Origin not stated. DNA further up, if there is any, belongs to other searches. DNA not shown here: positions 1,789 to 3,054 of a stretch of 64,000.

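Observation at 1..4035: Lower-GC accessory block with a HEPN-like Rx4H protein paired with a sigma-region-4-like HTH protein and two unknown proteins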

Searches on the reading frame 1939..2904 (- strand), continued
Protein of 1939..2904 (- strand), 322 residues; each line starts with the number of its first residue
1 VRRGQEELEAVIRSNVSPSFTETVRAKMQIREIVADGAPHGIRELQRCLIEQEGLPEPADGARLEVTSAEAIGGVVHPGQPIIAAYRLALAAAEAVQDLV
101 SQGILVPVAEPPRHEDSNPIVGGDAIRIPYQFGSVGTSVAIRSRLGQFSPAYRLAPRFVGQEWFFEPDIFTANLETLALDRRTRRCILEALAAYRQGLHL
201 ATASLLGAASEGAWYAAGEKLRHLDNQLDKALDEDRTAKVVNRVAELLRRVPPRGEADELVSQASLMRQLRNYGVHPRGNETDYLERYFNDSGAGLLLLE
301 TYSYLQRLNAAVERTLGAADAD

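Call 54: search_protein_families(library=pfam, proteins=[P0035, P0036, P0040, P0044, P0034, P0030, P0028, P0026, P0038, P0032], max_evalue=10)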
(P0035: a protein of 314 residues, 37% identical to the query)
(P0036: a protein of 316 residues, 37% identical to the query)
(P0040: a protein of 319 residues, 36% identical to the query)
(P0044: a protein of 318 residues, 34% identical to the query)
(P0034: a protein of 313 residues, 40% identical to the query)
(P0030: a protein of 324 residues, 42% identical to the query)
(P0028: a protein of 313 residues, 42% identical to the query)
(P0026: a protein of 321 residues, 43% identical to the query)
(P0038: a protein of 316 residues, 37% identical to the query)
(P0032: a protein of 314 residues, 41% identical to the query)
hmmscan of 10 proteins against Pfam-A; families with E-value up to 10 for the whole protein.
P0035 (314 aa): 0 families

P0036 (316 aa): 2 families
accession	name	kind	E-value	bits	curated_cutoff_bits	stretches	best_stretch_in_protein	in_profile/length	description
PF13643.11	DUF4145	-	0.073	13.6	23.1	1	179-270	2-74/88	Domain of unknown function (DUF4145)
PF19349.4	DUF5927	-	0.19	11.2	27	1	228-279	234-285/300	Family of unknown function (DUF5927)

P0040 (319 aa): 1 family
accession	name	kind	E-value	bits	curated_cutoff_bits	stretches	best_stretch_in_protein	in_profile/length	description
PF20232.3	T6SS_FHA_C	-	0.21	11.8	23.7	1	4-46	63-105/180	C-terminal domain of Type VI secretion system FHA protein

P0044 (318 aa): 1 family
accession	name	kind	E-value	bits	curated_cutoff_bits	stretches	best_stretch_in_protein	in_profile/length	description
PF13643.11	DUF4145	-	0.17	12.4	23.1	1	234-285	38-81/88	Domain of unknown function (DUF4145)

P0034 (313 aa): 0 families

P0030 (324 aa): 0 families

P0028 (313 aa): 2 families
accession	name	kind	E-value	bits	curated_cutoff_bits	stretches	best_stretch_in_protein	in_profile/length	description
PF13643.11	DUF4145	-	0.01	16.3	23.1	1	256-276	53-73/88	Domain of unknown function (DUF4145)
PF24465.1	Tri-helical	-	0.076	13.9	27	1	171-238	5-71/85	Tri-helical domain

P0026 (321 aa): 0 families

P0038 (316 aa): 2 families
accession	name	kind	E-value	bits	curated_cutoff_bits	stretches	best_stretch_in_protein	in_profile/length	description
PF13643.11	DUF4145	-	0.055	14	23.1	1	257-285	54-83/88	Domain of unknown function (DUF4145)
PF24430.1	DUF7553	-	0.32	12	27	1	195-235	8-47/85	Family of unknown function (DUF7553)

P0032 (314 aa): 1 family
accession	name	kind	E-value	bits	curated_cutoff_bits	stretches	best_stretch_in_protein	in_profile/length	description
PF13643.11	DUF4145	-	0.053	14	23.1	1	256-287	52-84/88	Domain of unknown function (DUF4145)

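Call 55: find_related_loci(query=A1, collection=metagenome_contigs, flank=6000)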
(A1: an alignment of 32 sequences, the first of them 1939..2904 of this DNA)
Query A1 (322 aa) in metagenome_contigs; peptide patterns used: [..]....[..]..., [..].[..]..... (x = any residue, [..] = any of these).
265 stretches matched a pattern; 51 encode a relative of the query (tblastn E <= 1e-3); 51 distinct loci.
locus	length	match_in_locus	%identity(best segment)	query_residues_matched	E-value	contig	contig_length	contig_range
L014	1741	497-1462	53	3-322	8e-113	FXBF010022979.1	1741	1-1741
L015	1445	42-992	55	3-316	1e-109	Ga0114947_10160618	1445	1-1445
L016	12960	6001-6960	55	1-317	2e-101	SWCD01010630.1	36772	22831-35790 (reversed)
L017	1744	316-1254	50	4-313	7e-98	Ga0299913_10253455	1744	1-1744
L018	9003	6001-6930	43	5-312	8e-69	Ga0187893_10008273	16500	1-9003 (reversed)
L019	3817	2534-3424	39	16-318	7e-56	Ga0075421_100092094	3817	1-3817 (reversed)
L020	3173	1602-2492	39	16-318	6e-56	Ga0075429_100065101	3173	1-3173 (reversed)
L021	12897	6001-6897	36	7-308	6e-48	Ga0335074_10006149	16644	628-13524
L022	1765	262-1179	37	6-319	5e-49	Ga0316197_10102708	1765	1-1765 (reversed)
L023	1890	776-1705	37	7-316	3e-47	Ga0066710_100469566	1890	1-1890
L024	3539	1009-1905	36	7-308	2e-46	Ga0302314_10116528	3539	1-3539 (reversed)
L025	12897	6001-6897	36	7-308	4e-46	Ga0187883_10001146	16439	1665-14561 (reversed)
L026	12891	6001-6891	37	5-312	6e-46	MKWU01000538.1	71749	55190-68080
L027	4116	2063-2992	37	7-319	4e-45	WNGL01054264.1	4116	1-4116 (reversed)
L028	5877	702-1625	37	7-320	1e-44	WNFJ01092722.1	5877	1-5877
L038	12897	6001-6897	37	7-308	2e-40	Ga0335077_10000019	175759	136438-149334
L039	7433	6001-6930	37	7-319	9e-40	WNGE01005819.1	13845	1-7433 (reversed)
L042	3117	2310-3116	38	7-278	3e-34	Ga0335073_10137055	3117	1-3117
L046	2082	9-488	47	163-319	3e-29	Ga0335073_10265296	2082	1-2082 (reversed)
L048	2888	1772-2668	53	7-310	2e-30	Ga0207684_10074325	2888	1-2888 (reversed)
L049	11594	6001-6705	33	7-247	6e-24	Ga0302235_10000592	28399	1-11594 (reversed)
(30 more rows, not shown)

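Call 56: find_related_loci(query=A1, collection=viral_contigs, flank=6000)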
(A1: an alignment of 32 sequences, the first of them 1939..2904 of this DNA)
Query A1 (322 aa) in viral_contigs; peptide patterns used: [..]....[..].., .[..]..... (x = any residue, [..] = any of these).
43 stretches matched a pattern, but none encodes a relative of the query by tblastn (E <= 1e-3).

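Call 59: search_protein_families(library=pfam, proteins=[L042:678-2270:+, L039:4374-5843:+, L048:3-1634:+, L049:4513-5721:+, L038:7092-8318:+, L046:661-1875:+, L038:4819-5574:+, L007:8977-9450:+, L001:9182-9565:+, L001:9576-10151:+], max_evalue=0.01)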
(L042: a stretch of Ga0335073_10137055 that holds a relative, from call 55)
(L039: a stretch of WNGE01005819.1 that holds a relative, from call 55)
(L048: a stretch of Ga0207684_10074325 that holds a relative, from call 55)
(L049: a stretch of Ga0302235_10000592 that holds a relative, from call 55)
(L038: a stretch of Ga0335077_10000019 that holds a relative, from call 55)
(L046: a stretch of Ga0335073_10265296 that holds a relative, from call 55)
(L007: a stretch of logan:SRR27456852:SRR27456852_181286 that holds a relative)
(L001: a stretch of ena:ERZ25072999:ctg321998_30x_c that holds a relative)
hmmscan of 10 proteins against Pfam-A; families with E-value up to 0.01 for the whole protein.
L042:678-2270:+ (530 aa): 0 families

L039:4374-5843:+ (489 aa): 0 families

L048:3-1634:+ (543 aa): 0 families

L049:4513-5721:+ (402 aa): 0 families

L038:7092-8318:+ (408 aa): 0 families

L046:661-1875:+ (404 aa): 0 families

L038:4819-5574:+ (251 aa): 0 families

L007:8977-9450:+ (157 aa): 0 families

L001:9182-9565:+ (127 aa): 1 family
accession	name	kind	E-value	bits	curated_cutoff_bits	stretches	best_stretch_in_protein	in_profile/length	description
PF13304.12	AAA_21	-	0.0019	18.7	27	1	10-68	244-302/304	AAA domain, putative AbiEii toxin, Type IV TA system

L001:9576-10151:+ (191 aa): 0 families

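Call 63: search_protein_families(library=phrogs, proteins=[window:1939-2904:-], max_evalue=0.1)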
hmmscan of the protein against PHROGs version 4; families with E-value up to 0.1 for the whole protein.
window:1939-2904:- (322 aa): 0 families

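Call 90: search_dna_similar(query=window:1939-2904:-, collection=plasmids, mode=protein, max_rows=15)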
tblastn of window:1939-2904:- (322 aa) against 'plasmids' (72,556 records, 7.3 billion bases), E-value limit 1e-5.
Records with a match: 2; places in all: 2; records where one place covers at least 80% of the query: 2.
Best place of each record, by identity: <60% 2.
By first word of the organism name: Clavibacter 2.
By predicted mobility (MOB-suite, as given by PLSDB): non-mobilizable 1; mobilizable 1.
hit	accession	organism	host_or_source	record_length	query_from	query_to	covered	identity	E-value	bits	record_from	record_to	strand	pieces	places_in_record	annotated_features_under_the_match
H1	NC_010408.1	Clavibacter sepedonicus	-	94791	16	322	95%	26.3%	1e-10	70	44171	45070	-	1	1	hypothetical protein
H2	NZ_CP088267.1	Clavibacter sepedonicus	Potato,tissue sample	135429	16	322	95%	26.3%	1e-10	70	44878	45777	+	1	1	hypothetical protein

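Call 91: search_dna_similar(query=window:1939-2904:-, collection=phages, mode=protein, max_rows=10)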
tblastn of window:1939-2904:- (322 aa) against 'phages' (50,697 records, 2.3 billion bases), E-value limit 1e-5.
No match.

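Call 95: fold_search(model_id=the predicted structure, library=viral)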
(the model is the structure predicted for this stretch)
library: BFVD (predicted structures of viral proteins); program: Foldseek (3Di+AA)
matches with E <= 10: 185; with E <= 0.001: 0
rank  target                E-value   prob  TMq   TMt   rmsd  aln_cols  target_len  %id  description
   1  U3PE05                1.3e-01  0.94  0.28  0.36  10.3       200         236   12  (no name in the UniProt tables at hand)
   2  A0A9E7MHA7            5.4e-01  0.07  0.10  0.11  21.8       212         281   12  Uncharacterized protein [Enterococcus phage Sw5]
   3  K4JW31                6.2e-01  0.09  0.15  0.15  26.1       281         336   12  Uncharacterized protein [Caulobacter phage CcrColossus]
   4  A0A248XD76            6.8e-01  0.03  0.10  0.04  30.8       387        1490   13  Putative tail tape measure protein [Klebsiella phage YMC16/01/N133_KPN_BP]
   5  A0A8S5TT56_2          9.4e-01  0.03  0.11  0.06  23.6       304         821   11  PD-(D/E)XK endonuclease-like domain-containing protein [CrAss-like virus sp. ct3KQ27]
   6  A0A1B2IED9            1.0e+00  0.16  0.15  0.24  16.9       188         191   14  Uncharacterized protein [Erwinia phage vB_EamM_Kwan]
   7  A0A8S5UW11            1.1e+00  0.05  0.12  0.05  26.0       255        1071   14  Uncharacterized protein [Siphoviridae sp. ctgaU3]
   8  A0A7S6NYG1            1.1e+00  0.23  0.20  0.31  11.6       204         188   10  Uncharacterized protein [Bathycoccus sp. RCC716 virus 2]
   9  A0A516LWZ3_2          1.4e+00  0.02  0.12  0.06  18.4       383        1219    9  (no name in the UniProt tables at hand)
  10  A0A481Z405            1.5e+00  0.05  0.13  0.11  18.7       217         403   12  Nucleotidyl transferase [Pithovirus LCPAC102]
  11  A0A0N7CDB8            1.6e+00  0.13  0.16  0.11  18.1       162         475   12  Uncharacterized protein [Salmonella phage 38]
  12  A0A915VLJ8            1.6e+00  0.02  0.12  0.08  30.4       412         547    8  (no name in the UniProt tables at hand)
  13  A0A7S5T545            1.6e+00  0.08  0.13  0.16  17.9       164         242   14  (no name in the UniProt tables at hand)
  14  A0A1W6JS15            1.7e+00  0.03  0.13  0.08  24.9       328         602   12  Tail length tape-measure protein 1 [Salmonella phage SE1Kor]
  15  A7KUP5                1.8e+00  0.15  0.15  0.09  14.3       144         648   12  (no name in the UniProt tables at hand)
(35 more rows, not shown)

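Call 96: get_annotated_region(hit=H1, flank=5000)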
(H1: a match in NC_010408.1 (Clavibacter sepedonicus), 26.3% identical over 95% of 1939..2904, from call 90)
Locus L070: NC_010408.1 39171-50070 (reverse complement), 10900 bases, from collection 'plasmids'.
description: Clavibacter sepedonicus plasmid pCSL1, complete sequence
organism: Clavibacter sepedonicus (NCBI taxid 31964)
taxonomy: Bacteria; Actinomycetota; Actinomycetes; Micrococcales; Microbacteriaceae; Clavibacter; Clavibacter sepedonicus
host: -; source: -; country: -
typing (MOB-suite, as given by PLSDB): non-mobilizable
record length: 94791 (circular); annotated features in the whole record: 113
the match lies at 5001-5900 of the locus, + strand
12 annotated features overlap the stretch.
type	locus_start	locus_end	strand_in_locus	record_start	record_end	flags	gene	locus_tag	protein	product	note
CDS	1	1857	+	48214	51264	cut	-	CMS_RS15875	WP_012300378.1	LysM peptidoglycan-binding domain-containing protein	-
CDS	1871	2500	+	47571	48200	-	-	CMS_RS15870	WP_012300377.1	A24 family peptidase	-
CDS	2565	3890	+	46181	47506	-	-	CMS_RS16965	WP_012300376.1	hypothetical protein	-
CDS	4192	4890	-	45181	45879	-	-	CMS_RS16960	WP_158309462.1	DUF3800 domain-containing protein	-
CDS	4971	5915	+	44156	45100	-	-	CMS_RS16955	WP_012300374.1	hypothetical protein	-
CDS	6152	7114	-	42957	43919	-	-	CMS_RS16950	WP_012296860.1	IS481-like element IS1121 family transposase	GO:0006313 - DNA transposition [Evidence IEA]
CDS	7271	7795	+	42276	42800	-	-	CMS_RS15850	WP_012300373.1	hypothetical protein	-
CDS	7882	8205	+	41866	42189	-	-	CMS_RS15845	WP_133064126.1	hypothetical protein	-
CDS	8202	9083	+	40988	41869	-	-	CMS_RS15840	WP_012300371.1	HNH endonuclease family protein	-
CDS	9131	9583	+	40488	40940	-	-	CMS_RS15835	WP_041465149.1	hypothetical protein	-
CDS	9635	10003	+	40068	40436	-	-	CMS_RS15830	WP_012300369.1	hypothetical protein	-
CDS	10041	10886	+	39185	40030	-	-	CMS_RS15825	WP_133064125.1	hypothetical protein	-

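Call 100: find_encoding_contigs(protein=P0038, flank=8000, max_places=2)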
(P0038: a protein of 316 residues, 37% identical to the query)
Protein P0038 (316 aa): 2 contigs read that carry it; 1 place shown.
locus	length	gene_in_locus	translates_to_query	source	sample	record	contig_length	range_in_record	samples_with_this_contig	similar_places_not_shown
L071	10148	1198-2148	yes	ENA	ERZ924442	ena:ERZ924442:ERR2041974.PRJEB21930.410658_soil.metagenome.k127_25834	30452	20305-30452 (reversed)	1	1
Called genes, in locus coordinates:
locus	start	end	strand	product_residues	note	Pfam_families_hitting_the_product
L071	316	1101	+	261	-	-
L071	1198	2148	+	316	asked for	-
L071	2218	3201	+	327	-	-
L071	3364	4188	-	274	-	-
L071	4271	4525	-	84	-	-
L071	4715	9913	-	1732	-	PF05729:NACHT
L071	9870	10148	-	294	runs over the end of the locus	PF00589:Phage_integrase (weak)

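Call 102: search_protein_families(library=pfam, proteins=[L071:316-1098:+, L071:2218-3198:+, L071:3367-4188:-, L002:1389-2168:+, L004:1005-1784:-, L001:8977-9192:+], max_evalue=0.1)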
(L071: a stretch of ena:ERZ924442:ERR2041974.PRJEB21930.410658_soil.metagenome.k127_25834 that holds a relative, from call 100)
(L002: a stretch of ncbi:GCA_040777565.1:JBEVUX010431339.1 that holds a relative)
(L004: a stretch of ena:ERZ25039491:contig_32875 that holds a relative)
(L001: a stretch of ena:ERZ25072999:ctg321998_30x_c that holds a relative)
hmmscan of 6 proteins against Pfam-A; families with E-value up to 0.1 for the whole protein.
L071:316-1098:+ (261 aa): 0 families

L071:2218-3198:+ (327 aa): 1 family
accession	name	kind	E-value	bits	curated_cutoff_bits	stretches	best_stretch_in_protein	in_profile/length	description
PF23907.1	DUF7249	-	0.095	14.2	27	0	97-146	7-54/93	Family of unknown function (DUF7249)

L071:3367-4188:- (274 aa): 0 families

L002:1389-2168:+ (260 aa): 0 families

L004:1005-1784:- (260 aa): 2 families
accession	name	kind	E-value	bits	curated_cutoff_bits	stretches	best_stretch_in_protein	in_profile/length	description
PF12728.13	HTH_17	-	0.0024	18.5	27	1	217-240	1-24/51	Helix-turn-helix domain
PF13384.12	HTH_23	-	0.013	15.8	24.6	1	218-240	18-40/50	Homeodomain-like domain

L001:8977-9192:+ (72 aa): 0 families
